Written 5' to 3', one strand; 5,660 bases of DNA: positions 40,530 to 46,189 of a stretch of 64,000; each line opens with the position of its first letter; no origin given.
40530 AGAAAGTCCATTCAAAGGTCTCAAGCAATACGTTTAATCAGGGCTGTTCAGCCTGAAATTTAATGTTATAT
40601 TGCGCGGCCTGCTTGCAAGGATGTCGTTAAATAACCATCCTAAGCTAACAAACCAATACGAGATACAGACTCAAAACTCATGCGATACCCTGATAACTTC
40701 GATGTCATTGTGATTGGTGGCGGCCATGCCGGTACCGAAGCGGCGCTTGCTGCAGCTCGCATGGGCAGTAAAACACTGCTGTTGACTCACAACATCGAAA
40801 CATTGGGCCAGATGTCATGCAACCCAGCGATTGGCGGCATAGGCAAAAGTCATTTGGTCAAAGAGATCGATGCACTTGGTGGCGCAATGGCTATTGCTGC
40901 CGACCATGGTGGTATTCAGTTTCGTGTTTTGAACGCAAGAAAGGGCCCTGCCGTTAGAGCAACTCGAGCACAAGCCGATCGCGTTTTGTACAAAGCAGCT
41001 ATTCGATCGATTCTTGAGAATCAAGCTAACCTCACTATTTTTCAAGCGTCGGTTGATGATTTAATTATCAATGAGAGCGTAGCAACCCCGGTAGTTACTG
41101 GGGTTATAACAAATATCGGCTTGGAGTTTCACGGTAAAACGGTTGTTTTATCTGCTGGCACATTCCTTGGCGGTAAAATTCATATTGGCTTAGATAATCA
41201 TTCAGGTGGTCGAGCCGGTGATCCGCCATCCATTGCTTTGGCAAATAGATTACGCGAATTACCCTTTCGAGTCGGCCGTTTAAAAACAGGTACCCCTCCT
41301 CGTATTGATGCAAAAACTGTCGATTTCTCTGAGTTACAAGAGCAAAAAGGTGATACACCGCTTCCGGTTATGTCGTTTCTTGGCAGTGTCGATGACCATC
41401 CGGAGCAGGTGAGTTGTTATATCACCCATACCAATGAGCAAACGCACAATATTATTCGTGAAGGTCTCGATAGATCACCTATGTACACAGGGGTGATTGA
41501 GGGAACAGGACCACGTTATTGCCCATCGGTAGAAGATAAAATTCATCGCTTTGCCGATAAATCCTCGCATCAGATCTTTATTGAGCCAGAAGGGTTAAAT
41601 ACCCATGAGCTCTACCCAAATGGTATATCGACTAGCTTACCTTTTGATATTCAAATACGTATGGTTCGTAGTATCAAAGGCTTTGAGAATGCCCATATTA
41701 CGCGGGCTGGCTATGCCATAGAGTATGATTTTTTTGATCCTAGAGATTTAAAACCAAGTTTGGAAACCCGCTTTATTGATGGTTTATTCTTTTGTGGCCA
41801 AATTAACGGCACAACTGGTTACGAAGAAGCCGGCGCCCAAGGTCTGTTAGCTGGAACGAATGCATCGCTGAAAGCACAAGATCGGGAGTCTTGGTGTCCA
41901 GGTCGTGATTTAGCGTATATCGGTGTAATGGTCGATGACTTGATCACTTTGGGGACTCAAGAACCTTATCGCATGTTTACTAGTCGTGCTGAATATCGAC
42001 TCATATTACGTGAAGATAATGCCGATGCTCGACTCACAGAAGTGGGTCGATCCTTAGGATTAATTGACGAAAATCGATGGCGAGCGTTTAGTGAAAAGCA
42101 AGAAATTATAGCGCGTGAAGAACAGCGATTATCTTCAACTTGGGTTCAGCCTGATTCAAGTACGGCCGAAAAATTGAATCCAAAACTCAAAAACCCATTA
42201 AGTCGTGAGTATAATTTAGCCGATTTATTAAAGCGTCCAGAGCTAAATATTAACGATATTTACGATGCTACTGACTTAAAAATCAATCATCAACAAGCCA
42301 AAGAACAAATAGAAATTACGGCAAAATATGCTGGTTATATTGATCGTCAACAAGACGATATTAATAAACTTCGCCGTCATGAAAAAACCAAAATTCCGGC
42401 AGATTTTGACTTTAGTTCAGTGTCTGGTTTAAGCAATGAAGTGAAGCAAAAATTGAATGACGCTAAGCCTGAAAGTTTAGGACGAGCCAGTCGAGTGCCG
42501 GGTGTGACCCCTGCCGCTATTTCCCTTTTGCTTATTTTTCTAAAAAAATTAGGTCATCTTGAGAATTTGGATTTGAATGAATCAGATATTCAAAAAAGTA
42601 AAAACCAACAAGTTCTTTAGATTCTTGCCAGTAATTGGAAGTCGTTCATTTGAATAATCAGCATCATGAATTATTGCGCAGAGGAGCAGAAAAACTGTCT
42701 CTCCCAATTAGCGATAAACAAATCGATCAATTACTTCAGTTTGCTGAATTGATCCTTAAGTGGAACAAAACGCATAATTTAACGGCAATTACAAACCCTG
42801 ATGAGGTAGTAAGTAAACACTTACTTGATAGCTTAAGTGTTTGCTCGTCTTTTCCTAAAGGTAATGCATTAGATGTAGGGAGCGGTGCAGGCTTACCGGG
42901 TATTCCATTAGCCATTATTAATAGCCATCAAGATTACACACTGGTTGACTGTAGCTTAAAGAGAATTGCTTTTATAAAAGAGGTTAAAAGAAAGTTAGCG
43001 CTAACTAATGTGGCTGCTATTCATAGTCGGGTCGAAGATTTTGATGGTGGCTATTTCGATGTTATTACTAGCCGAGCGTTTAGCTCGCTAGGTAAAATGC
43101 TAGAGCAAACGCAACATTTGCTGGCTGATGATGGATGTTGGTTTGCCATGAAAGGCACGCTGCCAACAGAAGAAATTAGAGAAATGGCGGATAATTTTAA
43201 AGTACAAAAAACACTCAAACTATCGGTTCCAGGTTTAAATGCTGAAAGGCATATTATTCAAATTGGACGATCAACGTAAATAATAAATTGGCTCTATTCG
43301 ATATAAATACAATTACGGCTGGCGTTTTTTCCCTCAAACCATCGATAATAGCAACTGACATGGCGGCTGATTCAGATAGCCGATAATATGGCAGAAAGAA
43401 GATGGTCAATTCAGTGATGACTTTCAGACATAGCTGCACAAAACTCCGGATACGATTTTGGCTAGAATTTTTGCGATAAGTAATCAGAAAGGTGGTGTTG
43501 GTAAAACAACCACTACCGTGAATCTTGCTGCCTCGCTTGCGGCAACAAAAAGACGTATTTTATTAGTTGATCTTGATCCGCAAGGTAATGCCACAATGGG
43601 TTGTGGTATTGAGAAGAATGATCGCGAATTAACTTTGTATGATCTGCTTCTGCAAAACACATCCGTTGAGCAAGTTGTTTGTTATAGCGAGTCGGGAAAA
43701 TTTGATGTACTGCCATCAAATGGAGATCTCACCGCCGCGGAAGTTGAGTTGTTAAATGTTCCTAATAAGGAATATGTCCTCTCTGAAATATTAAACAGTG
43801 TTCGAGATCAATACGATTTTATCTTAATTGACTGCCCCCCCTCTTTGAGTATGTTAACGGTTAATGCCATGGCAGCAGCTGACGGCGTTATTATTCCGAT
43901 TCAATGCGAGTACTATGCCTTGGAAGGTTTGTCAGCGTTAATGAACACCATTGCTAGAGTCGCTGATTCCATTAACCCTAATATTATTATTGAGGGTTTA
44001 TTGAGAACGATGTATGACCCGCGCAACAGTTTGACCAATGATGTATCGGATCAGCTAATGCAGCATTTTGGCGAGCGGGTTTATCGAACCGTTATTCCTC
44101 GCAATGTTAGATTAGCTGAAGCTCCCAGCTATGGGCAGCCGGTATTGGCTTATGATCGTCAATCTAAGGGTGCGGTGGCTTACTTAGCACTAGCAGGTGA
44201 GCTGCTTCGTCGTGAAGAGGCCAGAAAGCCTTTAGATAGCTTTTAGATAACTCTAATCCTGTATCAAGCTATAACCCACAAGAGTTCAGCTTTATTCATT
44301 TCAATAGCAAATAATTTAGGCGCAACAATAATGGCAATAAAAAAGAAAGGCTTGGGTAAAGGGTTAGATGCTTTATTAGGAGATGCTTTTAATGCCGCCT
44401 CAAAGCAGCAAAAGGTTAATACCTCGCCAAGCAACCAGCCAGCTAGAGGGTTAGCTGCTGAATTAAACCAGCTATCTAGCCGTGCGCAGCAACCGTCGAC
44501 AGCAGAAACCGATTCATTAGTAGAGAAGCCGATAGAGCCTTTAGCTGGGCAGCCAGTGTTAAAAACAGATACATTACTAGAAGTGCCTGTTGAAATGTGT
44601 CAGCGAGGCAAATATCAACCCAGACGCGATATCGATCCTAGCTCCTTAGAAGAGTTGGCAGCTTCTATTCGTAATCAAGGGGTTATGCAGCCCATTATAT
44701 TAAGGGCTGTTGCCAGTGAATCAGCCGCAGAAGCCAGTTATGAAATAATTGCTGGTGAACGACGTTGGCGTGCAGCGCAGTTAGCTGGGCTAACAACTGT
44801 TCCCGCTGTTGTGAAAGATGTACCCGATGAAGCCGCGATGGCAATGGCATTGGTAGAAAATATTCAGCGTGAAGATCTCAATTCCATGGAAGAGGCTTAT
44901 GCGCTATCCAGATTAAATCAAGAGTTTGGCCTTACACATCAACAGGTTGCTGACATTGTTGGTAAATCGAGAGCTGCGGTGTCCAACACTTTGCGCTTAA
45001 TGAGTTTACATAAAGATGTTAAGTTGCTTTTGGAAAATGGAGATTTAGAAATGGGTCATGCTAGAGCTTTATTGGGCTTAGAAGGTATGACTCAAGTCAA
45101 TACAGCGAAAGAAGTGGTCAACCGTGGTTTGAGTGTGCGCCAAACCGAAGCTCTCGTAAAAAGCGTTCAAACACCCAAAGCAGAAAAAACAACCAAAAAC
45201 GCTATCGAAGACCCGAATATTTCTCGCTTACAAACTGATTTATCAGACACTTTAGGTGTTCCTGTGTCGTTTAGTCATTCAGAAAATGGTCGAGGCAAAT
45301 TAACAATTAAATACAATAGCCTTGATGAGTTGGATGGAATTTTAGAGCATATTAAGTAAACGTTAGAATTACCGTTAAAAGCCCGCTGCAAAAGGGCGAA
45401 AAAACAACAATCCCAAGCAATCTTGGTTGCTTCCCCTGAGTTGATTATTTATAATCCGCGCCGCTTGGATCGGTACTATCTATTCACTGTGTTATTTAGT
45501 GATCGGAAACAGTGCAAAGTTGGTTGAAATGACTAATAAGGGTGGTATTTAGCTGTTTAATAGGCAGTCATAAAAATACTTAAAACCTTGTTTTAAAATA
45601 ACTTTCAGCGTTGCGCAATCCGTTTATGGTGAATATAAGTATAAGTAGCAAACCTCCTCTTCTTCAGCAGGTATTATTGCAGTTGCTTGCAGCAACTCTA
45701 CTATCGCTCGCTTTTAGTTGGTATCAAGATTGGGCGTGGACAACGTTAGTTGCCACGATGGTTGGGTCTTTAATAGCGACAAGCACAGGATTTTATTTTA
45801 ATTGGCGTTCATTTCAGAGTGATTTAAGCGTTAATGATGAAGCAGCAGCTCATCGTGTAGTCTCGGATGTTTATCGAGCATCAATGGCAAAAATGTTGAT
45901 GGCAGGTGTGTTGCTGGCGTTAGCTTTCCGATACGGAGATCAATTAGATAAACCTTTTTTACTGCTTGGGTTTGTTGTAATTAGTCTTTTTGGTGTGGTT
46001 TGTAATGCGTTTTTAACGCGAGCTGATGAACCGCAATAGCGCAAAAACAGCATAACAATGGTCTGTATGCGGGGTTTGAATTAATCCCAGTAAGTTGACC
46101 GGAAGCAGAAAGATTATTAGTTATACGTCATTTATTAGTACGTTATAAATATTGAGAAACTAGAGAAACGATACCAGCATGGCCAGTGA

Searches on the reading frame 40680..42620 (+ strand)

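Call 13: search_protein_families(library=pfam, proteins=[window:40680-42620:+], max_evalue=0.01)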
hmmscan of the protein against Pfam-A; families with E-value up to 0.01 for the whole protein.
window:40680-42620:+ (646 aa): 10 families
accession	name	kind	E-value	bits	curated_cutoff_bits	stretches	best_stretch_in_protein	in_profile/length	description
PF01134.28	GIDA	-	2.2e-167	557.5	22.1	1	8-402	1-390/391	Glucose inhibited division protein A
PF13932.14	SAM_GIDA_C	-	2.3e-25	88.6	27.1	1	563-618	2-57/57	tRNA modifying enzyme MnmG/GidA C-terminal helical bundle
PF21680.2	GIDA_C_1st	-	7.1e-24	84.8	24.7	1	464-558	1-96/96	tRNA modifying enzyme MnmG/GidA C-terminal helical domain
PF12831.13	FAD_oxidored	-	1.6e-07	31.5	27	1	8-61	1-53/416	FAD dependent oxidoreductase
PF07992.20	Pyr_redox_2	-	6.8e-05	22.9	26.1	1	7-48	1-43/291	Pyridine nucleotide-disulphide oxidoreductase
PF01262.27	AlaDh_PNT_C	-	0.00016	21.6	23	1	8-45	30-67/214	Alanine dehydrogenase/PNT, C-terminal domain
PF00890.30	FAD_binding_2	-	0.0002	21.2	20.4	1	8-38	1-31/414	FAD binding domain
PF03486.20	HI0933_like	-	0.00096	19.1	50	1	8-40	2-34/244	HI0933-like protein Rossmann domain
PF00070.33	Pyr_redox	-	0.0048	17.8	22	0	9-45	2-36/82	Pyridine nucleotide-disulphide oxidoreductase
PF01946.23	Thi4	-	0.0093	15.7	26.2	0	7-146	18-139/235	Thi4 family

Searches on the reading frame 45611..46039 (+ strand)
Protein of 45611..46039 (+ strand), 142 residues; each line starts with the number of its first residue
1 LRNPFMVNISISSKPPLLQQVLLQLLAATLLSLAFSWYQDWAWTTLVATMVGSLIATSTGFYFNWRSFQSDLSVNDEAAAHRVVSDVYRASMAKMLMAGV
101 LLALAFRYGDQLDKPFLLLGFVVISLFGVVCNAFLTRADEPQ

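Call 86: search_protein_families(library=pfam, proteins=[window:45611-46039:+], max_evalue=0.00001)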
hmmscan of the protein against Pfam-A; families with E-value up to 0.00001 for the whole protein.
window:45611-46039:+ (142 aa): 1 family
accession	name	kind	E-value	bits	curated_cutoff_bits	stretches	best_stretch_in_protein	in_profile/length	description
PF03899.21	ATP-synt_I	-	4.2e-07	30.8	25.1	1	20-122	2-99/99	ATP synthase I chain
